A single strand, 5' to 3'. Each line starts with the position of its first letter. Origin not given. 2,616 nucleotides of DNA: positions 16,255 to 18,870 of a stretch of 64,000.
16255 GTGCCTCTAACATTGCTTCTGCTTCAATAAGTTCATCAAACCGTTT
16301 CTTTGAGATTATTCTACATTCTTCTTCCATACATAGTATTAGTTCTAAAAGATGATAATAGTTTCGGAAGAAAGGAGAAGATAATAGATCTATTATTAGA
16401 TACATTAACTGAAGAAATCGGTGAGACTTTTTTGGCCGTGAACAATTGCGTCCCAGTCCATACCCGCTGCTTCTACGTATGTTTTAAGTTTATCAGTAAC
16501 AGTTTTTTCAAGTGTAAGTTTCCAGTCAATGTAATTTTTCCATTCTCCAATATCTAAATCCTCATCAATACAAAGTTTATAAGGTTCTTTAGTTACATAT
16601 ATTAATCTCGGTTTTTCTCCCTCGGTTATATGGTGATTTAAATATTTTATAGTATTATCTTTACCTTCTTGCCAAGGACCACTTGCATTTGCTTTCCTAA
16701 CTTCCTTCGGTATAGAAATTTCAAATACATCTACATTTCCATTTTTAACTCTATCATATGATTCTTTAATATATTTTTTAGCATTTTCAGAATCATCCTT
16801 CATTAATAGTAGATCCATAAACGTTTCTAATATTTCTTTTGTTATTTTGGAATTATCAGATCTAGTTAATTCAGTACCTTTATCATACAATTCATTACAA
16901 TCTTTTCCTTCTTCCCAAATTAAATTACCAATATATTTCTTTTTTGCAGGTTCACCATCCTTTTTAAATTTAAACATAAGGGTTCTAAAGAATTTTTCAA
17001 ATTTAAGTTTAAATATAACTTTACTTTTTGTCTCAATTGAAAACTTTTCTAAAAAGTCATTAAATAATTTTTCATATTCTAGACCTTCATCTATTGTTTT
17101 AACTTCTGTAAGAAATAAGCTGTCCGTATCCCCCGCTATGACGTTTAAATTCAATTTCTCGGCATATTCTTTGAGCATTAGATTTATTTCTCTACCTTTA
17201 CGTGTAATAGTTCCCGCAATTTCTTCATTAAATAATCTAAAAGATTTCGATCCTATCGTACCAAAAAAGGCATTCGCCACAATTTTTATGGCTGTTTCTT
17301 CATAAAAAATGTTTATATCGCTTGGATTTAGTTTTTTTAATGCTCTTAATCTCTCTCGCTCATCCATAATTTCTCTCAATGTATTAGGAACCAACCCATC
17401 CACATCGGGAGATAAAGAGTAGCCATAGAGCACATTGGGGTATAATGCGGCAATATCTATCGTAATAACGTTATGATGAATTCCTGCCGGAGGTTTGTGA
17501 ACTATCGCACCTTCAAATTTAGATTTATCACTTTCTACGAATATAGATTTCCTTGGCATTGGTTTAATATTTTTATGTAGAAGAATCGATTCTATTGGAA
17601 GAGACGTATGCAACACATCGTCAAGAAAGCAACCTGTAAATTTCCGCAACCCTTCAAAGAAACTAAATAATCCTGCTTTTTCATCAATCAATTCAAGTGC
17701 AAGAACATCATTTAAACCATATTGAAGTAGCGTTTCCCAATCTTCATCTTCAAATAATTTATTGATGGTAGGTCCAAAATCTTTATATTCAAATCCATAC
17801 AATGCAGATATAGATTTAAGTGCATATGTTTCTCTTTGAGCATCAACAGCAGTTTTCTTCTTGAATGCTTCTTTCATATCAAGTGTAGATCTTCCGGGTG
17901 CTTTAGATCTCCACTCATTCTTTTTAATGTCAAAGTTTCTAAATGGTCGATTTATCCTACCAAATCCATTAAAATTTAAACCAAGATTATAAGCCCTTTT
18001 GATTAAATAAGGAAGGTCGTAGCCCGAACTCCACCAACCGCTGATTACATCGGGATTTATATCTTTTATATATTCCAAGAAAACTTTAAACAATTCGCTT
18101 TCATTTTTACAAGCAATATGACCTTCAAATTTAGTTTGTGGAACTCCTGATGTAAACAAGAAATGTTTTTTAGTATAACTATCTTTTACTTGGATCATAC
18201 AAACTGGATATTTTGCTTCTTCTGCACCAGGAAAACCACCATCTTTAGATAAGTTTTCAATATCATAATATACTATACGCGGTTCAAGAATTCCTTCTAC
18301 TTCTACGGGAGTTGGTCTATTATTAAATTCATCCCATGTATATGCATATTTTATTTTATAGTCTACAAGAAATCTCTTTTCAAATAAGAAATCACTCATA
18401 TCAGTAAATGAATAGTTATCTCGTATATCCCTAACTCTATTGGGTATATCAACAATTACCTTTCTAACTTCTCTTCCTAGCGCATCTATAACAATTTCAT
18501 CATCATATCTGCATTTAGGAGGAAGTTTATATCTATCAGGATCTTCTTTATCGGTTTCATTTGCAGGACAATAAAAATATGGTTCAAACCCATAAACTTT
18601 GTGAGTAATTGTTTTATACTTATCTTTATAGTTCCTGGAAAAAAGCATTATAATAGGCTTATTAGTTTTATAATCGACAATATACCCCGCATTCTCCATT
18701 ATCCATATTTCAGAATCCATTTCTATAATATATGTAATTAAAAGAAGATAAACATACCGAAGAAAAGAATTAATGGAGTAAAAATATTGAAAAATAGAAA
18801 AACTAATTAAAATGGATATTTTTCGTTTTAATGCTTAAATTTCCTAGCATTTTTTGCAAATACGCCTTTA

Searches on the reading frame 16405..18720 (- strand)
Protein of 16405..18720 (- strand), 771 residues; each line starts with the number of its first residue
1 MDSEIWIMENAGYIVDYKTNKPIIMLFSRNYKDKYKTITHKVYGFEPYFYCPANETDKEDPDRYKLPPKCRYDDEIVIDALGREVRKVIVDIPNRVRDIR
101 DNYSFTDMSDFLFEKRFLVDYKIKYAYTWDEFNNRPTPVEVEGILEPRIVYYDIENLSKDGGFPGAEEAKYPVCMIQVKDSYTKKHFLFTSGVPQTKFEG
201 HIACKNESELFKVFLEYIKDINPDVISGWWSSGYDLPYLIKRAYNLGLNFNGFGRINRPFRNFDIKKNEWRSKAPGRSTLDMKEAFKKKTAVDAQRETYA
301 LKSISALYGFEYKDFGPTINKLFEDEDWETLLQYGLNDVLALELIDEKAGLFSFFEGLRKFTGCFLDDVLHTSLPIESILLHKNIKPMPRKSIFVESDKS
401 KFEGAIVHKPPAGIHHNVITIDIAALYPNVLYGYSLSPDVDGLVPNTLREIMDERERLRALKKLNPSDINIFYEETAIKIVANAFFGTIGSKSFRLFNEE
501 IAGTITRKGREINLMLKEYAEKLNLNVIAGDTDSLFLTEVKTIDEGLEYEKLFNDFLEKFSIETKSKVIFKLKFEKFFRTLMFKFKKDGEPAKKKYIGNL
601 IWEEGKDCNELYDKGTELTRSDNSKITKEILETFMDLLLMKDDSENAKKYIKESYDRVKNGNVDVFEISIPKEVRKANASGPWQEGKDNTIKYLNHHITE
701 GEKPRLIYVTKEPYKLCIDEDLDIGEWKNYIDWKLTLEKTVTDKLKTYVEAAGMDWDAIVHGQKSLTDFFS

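Call 48: search_protein_families(library=pfam, proteins=[window:16405-18720:-], max_evalue=0.001)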
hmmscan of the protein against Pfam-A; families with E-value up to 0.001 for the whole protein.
window:16405-18720:- (771 aa): 3 families
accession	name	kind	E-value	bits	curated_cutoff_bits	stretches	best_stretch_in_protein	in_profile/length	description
PF00136.26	DNA_pol_B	-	6.4e-32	111.4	23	2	441-677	117-371/453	DNA polymerase family B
PF03104.25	DNA_pol_B_exo1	-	4.3e-17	62.8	23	1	145-304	62-242/242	DNA polymerase family B, exonuclease domain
PF10108.15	DNA_pol_B_exo2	-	2.3e-05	24.6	24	1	205-340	35-164/213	Predicted 3'-5' exonuclease related to the exonuclease domain of PolB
